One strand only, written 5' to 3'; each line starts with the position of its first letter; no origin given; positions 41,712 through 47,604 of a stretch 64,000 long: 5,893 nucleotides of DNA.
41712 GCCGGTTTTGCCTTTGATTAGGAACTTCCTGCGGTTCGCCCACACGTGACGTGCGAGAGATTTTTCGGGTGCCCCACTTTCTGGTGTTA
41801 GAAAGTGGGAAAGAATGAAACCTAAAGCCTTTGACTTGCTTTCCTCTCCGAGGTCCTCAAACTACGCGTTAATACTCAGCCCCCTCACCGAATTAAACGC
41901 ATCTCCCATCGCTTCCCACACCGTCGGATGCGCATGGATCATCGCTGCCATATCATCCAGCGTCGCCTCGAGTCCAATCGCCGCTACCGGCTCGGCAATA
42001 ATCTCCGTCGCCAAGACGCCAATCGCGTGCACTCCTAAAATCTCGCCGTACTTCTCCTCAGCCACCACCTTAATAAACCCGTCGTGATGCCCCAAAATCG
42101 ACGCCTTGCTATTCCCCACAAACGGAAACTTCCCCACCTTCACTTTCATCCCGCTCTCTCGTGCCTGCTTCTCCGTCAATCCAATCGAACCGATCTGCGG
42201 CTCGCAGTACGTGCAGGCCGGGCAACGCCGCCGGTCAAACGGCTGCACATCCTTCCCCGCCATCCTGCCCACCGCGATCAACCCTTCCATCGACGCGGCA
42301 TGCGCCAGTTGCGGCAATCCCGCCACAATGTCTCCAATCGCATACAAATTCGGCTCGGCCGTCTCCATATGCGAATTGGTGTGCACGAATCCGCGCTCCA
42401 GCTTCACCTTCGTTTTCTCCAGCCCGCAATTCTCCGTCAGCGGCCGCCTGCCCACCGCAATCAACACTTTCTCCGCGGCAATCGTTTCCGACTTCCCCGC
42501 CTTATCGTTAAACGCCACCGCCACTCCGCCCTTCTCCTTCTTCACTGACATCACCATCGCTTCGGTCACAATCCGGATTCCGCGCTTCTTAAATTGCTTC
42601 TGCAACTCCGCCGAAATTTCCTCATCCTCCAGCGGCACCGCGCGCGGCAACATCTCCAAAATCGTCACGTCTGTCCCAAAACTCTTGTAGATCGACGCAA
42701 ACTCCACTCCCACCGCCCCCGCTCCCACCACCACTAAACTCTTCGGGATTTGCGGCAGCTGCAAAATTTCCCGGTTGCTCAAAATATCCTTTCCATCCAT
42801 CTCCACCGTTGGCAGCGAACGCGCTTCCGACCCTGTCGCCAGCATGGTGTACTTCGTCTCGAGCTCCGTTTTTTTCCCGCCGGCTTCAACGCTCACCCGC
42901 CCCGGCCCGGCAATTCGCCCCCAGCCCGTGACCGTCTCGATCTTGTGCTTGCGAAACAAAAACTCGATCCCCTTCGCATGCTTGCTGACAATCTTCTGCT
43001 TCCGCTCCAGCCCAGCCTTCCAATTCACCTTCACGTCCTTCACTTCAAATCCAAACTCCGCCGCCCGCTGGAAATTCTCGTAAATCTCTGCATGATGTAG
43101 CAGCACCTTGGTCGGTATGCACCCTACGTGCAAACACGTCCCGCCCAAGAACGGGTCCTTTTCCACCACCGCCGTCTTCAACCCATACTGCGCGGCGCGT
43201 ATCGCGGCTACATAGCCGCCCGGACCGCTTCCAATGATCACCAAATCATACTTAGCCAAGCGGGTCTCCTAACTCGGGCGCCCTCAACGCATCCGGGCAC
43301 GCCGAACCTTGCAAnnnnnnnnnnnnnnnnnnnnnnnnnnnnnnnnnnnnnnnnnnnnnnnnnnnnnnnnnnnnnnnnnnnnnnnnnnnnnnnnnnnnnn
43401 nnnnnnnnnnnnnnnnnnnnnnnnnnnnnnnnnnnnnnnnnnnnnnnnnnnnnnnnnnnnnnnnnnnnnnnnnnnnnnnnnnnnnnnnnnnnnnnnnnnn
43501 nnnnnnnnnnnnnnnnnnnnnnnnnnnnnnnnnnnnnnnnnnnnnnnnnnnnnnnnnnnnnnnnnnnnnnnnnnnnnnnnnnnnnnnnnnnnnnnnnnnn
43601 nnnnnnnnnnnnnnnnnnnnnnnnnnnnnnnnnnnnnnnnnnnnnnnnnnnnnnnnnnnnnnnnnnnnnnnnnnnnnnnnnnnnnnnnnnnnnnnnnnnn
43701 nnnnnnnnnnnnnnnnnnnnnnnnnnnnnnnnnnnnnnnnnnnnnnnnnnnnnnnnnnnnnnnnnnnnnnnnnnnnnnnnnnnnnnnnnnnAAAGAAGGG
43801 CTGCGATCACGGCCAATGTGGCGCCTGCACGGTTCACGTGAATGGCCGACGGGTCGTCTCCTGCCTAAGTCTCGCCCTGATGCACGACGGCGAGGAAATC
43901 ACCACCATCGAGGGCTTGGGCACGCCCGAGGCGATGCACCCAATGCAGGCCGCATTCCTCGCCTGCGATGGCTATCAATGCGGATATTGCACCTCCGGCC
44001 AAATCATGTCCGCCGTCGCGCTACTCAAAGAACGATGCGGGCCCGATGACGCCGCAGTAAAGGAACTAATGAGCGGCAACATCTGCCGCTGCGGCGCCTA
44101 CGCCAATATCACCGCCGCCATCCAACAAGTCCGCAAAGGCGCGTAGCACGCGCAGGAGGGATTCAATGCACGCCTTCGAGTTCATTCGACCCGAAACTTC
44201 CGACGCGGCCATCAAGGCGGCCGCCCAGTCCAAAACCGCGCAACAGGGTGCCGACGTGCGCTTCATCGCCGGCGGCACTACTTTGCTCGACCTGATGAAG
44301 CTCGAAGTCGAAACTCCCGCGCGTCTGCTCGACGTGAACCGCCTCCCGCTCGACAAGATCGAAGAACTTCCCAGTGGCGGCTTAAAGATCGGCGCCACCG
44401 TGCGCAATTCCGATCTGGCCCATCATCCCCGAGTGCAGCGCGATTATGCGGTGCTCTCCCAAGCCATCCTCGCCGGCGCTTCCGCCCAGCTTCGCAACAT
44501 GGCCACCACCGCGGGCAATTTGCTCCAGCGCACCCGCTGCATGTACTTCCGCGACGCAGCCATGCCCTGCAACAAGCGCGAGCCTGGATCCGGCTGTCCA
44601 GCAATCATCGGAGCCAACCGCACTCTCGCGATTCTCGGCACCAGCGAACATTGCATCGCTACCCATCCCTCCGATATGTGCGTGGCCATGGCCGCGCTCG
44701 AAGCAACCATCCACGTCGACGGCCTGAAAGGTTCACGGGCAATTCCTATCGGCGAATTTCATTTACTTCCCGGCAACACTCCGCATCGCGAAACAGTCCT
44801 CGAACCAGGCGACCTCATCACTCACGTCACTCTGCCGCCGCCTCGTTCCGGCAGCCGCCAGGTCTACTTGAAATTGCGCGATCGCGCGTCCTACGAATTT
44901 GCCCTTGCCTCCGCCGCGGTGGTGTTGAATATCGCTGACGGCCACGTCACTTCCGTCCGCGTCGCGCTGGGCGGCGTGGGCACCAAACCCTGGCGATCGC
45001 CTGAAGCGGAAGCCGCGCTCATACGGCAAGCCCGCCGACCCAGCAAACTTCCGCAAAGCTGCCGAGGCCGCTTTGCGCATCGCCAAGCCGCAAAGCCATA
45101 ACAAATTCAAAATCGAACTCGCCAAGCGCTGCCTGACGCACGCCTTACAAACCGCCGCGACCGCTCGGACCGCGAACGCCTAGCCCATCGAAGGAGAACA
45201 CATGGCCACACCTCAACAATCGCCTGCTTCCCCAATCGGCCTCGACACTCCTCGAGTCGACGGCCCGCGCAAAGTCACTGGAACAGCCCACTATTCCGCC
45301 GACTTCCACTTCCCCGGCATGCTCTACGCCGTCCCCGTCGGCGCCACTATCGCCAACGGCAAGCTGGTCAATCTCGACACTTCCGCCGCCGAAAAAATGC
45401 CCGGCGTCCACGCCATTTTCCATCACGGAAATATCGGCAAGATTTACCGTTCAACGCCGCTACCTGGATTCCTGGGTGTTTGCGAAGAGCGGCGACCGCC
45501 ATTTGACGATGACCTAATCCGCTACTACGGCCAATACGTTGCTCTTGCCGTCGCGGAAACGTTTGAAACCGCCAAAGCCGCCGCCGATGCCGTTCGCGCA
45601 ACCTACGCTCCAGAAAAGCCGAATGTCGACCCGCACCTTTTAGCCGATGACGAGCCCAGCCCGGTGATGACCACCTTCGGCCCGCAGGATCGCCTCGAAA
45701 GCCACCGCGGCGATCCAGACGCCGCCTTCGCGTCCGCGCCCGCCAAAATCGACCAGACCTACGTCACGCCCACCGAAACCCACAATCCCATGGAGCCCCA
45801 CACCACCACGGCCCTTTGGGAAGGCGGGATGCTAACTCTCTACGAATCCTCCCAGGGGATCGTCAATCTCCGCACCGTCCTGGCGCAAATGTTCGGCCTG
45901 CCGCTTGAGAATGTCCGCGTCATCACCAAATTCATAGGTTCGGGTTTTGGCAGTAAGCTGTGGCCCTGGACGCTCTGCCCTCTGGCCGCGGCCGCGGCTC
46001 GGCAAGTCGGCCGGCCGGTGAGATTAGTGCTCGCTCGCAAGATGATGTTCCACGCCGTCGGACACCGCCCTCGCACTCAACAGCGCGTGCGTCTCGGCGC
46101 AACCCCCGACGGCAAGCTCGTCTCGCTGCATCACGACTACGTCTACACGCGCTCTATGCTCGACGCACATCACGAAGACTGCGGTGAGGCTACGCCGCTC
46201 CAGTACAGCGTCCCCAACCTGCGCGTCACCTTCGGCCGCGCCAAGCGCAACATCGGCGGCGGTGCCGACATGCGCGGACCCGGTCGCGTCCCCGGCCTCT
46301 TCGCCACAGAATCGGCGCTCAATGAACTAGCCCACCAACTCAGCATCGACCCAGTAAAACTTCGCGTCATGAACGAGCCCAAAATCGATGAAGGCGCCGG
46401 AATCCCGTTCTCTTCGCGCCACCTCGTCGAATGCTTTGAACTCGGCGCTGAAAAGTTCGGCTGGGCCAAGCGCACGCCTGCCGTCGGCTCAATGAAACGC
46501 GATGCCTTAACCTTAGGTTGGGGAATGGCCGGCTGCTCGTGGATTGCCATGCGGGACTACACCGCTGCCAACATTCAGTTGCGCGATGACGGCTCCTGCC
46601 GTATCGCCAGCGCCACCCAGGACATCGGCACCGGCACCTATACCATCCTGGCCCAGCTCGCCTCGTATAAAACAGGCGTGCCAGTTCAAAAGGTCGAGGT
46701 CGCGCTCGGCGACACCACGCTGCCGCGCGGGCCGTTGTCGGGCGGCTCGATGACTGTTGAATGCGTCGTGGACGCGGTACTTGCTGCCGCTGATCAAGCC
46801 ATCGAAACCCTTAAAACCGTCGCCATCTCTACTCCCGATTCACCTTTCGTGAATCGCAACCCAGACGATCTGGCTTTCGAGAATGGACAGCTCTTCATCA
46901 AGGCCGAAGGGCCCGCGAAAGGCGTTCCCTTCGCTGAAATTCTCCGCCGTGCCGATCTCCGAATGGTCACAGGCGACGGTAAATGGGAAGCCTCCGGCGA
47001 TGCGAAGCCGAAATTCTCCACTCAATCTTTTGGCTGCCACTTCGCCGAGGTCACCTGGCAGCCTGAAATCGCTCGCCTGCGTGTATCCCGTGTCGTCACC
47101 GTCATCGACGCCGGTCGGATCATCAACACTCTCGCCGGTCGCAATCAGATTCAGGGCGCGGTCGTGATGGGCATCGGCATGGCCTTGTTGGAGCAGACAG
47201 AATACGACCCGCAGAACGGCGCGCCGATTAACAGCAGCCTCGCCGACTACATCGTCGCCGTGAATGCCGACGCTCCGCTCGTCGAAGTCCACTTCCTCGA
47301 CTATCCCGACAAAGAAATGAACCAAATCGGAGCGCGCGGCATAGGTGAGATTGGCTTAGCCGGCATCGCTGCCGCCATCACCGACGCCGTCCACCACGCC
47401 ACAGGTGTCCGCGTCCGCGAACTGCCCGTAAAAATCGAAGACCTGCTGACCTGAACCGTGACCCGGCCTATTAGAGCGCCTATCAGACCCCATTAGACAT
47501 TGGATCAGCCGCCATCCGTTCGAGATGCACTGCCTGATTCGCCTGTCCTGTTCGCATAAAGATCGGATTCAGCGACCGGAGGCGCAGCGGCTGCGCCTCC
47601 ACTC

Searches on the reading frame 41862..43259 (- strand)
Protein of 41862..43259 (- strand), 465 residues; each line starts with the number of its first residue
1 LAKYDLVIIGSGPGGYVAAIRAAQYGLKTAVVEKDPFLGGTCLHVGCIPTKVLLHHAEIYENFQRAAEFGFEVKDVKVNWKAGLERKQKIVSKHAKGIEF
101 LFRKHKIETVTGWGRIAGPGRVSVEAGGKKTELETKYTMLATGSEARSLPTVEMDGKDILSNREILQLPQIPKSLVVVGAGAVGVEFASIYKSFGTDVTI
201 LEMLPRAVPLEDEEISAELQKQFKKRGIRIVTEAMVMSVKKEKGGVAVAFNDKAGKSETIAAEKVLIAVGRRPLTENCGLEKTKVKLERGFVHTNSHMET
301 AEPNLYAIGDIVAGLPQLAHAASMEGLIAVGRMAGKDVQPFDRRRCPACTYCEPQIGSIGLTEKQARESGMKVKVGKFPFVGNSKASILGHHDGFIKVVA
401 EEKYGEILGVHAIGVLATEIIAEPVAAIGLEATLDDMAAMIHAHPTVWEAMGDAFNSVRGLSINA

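Call 27: search_protein_families(library=pfam, proteins=[window:41862-43259:-], max_evalue=0.01)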
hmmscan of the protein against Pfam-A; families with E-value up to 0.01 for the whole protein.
window:41862-43259:- (465 aa): 16 families
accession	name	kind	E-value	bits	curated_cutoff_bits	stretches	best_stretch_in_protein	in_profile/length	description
PF07992.20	Pyr_redox_2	-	2.1e-71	241.2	26.1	1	4-326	1-291/291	Pyridine nucleotide-disulphide oxidoreductase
PF02852.28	Pyr_redox_dim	-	3.5e-33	114.5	25.3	1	347-454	2-109/110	Pyridine nucleotide-disulphide oxidoreductase, dimerisation domain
PF00070.33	Pyr_redox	-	4.2e-22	78.9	22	1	175-251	2-80/82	Pyridine nucleotide-disulphide oxidoreductase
PF12831.13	FAD_oxidored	-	2.6e-12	47.2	27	1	5-44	1-40/416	FAD dependent oxidoreductase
PF00890.30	FAD_binding_2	-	1e-10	41.8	20.4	1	5-41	1-37/414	FAD binding domain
PF13738.12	Pyr_redox_3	-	5.8e-10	39.3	30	1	129-309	119-305/305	Pyridine nucleotide-disulphide oxidoreductase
PF13450.12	NAD_binding_8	-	7.7e-10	39.4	21.9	1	8-42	1-35/68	NAD(P)-binding Rossmann-like domain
PF03486.20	HI0933_like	-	8.1e-10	39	50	1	5-39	2-36/244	HI0933-like protein Rossmann domain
PF01266.30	DAO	-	2.2e-06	27.9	27.9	1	5-41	1-38/353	FAD dependent oxidoreductase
PF01494.25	FAD_binding_3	-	6.4e-06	26.1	22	0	4-35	2-33/349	FAD binding domain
PF01134.28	GIDA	-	3.2e-05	23.6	22.1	1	5-53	1-46/391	Glucose inhibited division protein A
PF01946.23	Thi4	-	6e-05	22.8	26.2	1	2-55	16-70/235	Thi4 family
PF13434.12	Lys_Orn_oxgnase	-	0.0001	22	21.3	0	122-213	134-231/339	L-lysine 6-monooxygenase/L-ornithine 5-monooxygenase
PF02737.24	3HCDH_N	-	0.0007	20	22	1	176-229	3-56/180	3-hydroxyacyl-CoA dehydrogenase, NAD binding domain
PF01262.27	AlaDh_PNT_C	-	0.0012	18.7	23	0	173-208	29-64/214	Alanine dehydrogenase/PNT, C-terminal domain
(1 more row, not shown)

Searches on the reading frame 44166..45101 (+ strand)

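Call 45: search_protein_families(library=pfam, proteins=[window:44166-45101:+], max_evalue=0.001)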
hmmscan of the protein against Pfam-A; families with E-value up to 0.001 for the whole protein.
window:44166-45101:+ (311 aa): 2 families
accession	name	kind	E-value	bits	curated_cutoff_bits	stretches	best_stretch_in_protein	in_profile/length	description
PF00941.27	FAD_binding_5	-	2e-40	138.8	27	1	3-225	2-169/170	FAD binding domain in molybdopterin dehydrogenase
PF03450.22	CO_deh_flav_C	-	1.3e-10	41.7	25.5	1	236-292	4-60/102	CO dehydrogenase flavoprotein C-terminal domain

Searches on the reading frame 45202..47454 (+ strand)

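Call 45: search_protein_families(library=pfam, proteins=[window:45202-47454:+], max_evalue=0.001)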
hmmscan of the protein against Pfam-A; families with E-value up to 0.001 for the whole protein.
window:45202-47454:+ (750 aa): 3 families
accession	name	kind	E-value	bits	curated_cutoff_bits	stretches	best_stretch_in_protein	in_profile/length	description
PF02738.23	MoCoBD_1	-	8.8e-59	199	27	1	166-391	11-243/244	Molybdopterin cofactor-binding domain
PF20256.3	MoCoBD_2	-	3.8e-55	187.8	27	1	416-692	3-283/283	Molybdopterin cofactor-binding domain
PF01315.27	Ald_Xan_dh_C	-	4.3e-20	72.5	31.3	1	26-138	1-109/110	Aldehyde oxidase and xanthine dehydrogenase, a/b hammerhead domain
